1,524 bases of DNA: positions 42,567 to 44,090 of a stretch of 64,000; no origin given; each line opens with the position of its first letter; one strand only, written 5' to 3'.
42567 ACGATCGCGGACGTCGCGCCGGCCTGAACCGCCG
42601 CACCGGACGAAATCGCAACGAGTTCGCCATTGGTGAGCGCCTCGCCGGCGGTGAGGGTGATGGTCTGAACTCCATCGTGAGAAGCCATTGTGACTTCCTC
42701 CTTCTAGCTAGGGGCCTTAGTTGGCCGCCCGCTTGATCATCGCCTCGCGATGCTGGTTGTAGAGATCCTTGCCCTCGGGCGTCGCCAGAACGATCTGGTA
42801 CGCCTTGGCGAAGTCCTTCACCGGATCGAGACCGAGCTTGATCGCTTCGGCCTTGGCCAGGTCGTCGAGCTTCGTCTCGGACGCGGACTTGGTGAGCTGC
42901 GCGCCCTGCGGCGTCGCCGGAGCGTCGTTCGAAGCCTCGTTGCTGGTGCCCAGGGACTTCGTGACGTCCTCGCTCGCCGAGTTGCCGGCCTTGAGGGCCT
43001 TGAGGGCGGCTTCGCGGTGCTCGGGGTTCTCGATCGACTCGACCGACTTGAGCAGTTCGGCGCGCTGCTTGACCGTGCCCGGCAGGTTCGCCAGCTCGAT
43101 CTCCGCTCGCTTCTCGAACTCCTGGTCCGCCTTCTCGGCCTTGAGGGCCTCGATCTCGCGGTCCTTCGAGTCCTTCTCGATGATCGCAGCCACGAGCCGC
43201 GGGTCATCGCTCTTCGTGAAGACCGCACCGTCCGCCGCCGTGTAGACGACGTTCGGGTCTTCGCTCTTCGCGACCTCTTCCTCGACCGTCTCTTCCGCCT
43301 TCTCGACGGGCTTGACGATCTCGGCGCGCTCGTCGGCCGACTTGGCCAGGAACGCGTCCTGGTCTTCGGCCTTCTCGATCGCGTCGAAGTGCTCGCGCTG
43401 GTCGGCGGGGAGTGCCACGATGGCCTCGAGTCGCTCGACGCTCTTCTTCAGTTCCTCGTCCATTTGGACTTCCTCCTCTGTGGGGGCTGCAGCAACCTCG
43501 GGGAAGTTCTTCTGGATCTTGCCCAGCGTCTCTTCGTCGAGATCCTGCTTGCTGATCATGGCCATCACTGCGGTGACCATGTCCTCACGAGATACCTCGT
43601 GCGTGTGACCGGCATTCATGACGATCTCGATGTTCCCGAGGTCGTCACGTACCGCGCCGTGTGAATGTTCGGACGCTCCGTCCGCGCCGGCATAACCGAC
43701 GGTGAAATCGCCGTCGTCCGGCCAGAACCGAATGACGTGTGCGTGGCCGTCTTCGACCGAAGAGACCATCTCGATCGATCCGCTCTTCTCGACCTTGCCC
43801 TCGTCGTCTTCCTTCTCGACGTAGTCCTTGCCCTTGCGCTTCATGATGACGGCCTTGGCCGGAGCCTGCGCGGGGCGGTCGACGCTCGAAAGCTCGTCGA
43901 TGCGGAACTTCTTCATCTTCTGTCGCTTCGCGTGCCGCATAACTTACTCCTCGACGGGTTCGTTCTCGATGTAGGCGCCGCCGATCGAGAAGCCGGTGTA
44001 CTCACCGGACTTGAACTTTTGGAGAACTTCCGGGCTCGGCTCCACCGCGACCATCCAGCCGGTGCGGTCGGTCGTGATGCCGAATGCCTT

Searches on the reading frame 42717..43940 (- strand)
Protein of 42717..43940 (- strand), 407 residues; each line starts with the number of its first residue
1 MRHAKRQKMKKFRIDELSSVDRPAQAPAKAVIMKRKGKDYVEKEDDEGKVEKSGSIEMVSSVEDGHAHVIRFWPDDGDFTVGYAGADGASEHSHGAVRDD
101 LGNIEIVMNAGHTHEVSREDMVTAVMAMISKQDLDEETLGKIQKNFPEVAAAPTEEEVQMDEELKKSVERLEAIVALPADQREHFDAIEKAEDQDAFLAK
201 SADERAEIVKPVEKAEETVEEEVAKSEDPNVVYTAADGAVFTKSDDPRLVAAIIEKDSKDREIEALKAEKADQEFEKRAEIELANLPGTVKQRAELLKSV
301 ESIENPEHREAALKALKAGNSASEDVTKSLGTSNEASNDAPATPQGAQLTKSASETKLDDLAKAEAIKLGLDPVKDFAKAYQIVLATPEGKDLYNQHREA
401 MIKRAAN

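Call 12: search_protein_families(library=phrogs, proteins=[window:42717-43940:-], max_evalue=0.00001)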
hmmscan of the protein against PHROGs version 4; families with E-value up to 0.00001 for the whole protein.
window:42717-43940:- (407 aa): 1 family
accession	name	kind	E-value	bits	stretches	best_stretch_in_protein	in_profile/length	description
phrog_24785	-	unknown function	1.3e-50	173.7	1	4-396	3-367/370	-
